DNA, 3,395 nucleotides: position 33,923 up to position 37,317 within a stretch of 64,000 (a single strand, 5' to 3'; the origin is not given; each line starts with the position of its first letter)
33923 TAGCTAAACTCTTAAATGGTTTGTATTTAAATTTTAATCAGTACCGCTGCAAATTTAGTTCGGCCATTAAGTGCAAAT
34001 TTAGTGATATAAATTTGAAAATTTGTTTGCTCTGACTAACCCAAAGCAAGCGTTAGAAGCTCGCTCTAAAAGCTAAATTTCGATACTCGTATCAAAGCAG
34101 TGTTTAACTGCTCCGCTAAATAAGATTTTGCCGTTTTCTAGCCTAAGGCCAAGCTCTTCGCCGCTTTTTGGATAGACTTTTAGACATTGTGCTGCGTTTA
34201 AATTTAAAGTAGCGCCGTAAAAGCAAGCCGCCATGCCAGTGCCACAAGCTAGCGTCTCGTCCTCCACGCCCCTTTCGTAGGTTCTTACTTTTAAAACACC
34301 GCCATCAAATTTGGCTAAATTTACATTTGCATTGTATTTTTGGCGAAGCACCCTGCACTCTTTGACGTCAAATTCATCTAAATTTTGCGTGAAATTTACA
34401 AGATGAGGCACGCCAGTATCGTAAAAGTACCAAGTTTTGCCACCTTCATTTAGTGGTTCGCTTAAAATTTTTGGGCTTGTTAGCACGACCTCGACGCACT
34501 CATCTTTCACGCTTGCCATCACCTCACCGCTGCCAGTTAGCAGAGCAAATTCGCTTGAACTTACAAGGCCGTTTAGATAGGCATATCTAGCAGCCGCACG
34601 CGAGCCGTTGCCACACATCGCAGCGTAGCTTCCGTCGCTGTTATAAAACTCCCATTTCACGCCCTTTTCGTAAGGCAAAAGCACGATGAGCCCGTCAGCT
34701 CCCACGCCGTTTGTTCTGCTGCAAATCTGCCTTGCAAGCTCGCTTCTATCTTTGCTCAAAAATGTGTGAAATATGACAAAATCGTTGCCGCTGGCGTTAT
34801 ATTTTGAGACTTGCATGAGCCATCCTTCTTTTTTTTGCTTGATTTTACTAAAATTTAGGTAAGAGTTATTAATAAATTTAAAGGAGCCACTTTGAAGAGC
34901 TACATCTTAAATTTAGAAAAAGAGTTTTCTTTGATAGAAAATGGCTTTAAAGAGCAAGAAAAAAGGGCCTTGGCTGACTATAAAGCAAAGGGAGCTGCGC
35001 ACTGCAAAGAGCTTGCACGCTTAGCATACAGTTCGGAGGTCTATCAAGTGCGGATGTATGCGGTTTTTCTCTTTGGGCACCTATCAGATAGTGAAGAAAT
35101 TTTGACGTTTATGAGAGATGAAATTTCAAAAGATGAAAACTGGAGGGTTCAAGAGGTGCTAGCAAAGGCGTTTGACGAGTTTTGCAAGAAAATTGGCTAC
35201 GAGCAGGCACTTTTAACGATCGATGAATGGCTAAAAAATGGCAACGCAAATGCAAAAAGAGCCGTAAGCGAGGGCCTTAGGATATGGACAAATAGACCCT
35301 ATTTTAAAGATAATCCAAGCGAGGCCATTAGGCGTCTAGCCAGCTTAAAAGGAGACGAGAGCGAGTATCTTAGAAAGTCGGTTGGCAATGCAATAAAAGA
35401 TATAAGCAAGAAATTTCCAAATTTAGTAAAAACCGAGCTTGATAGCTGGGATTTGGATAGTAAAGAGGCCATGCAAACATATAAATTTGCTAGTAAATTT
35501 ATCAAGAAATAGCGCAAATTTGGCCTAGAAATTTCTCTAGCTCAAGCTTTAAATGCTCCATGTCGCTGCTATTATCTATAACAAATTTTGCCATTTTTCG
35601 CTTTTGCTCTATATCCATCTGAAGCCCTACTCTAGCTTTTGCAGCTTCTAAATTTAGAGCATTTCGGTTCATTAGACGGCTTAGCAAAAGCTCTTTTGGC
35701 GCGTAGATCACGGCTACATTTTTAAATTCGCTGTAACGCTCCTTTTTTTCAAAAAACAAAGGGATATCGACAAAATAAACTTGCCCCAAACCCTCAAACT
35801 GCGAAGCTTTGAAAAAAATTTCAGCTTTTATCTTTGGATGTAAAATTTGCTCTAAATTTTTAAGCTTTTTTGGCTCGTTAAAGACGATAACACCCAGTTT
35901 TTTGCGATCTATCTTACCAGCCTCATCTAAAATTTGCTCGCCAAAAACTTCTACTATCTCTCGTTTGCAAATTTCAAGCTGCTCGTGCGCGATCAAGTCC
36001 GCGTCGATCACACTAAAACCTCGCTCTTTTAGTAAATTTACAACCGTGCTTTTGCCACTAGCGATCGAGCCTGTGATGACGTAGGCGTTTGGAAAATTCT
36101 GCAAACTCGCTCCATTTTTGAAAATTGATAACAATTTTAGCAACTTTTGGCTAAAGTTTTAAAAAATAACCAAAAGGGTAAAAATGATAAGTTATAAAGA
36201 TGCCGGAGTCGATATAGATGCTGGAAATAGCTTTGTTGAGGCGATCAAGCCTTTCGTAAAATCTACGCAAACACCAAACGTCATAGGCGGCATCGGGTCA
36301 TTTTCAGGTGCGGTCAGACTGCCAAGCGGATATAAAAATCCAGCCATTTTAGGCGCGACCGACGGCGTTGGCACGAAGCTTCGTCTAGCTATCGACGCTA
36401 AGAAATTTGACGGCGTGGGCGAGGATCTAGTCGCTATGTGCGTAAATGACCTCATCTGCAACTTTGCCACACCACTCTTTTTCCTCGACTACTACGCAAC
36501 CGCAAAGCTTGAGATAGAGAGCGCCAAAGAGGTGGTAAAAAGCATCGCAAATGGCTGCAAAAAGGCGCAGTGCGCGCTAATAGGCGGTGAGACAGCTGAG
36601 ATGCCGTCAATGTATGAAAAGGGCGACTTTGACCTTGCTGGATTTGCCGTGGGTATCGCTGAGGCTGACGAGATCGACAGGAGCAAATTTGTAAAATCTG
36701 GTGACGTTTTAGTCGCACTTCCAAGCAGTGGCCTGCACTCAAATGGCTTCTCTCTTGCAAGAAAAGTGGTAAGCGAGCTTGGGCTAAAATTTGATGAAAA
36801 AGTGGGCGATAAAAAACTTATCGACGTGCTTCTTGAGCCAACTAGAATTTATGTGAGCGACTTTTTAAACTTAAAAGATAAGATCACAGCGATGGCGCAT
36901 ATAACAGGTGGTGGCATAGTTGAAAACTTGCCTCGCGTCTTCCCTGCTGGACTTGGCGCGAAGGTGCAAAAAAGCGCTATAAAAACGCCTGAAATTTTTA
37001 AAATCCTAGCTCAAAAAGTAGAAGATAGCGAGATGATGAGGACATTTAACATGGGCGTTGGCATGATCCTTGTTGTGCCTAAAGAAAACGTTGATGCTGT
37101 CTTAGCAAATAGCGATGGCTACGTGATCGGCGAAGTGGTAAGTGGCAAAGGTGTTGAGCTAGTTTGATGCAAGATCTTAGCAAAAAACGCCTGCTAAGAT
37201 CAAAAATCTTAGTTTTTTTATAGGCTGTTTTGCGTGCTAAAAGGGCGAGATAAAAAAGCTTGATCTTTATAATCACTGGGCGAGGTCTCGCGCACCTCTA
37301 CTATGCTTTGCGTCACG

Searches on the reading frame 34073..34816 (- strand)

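Call 78: search_protein_families(library=pfam, proteins=[window:34073-34816:-], max_evalue=0.01)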
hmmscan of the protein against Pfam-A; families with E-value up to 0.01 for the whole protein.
window:34073-34816:- (247 aa): 1 family
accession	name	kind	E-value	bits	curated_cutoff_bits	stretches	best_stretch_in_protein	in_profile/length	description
PF01678.24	DAP_epimerase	-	3.2e-33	114.8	34.7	2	4-108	2-109/121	Diaminopimelate epimerase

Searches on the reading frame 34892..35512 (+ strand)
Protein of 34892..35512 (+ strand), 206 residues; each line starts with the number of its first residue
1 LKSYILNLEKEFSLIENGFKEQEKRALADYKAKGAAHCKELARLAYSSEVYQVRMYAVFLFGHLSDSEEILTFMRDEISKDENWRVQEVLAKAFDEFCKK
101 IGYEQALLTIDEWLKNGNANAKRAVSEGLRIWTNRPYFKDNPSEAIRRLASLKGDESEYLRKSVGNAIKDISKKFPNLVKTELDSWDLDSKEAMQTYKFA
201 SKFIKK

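Call 78: search_protein_families(library=pfam, proteins=[window:34892-35512:+], max_evalue=0.01)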
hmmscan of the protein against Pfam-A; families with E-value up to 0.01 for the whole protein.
window:34892-35512:+ (206 aa): 4 families
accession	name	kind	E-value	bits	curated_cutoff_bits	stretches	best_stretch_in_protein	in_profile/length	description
PF08713.17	DNA_alkylation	-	5e-09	36.6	21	1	24-181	40-192/213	DNA alkylation repair enzyme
PF02985.28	HEAT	-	2.4e-06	27.7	23.5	0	80-100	10-30/31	HEAT repeat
PF13646.12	HEAT_2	-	0.00085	20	27.7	0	47-128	10-86/88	HEAT repeats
PF14668.11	RICTOR_V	-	0.0092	16.6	27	0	39-75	30-66/71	Rapamycin-insensitive companion of mTOR, domain 5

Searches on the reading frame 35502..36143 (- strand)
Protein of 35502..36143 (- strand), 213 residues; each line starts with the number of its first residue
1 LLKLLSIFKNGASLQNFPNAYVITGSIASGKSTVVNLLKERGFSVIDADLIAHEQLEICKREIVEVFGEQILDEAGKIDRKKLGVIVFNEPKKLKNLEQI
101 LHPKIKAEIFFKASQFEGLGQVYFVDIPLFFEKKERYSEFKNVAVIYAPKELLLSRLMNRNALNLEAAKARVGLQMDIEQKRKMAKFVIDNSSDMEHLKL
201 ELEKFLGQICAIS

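Call 78: search_protein_families(library=pfam, proteins=[window:35502-36143:-], max_evalue=0.01)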
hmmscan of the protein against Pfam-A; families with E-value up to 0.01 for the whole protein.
window:35502-36143:- (213 aa): 4 families
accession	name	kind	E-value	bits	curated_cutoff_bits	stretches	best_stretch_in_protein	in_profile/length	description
PF01121.26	CoaE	-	1.5e-44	152.2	27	1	23-195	5-178/180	Dephospho-CoA kinase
PF13238.12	AAA_18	-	1.4e-05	26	29.4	1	22-161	2-112/128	AAA domain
PF01712.25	dNK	-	0.0039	17.4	27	0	22-46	2-27/203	Deoxynucleoside kinase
PF13173.12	AAA_14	-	0.0094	16.4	27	0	19-103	3-83/129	AAA domain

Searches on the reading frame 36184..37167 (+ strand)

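Call 78: search_protein_families(library=pfam, proteins=[window:36184-37167:+], max_evalue=0.01)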
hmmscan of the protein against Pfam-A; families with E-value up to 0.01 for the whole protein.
window:36184-37167:+ (327 aa): 2 families
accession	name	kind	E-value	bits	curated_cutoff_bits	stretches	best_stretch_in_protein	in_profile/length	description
PF02769.27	AIRS_C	-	6e-35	121.1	23.1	1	171-326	1-153/156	AIR synthase related protein, C-terminal domain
PF00586.29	AIRS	-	1.6e-20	74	24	1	54-159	14-112/112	AIR synthase related protein, N-terminal domain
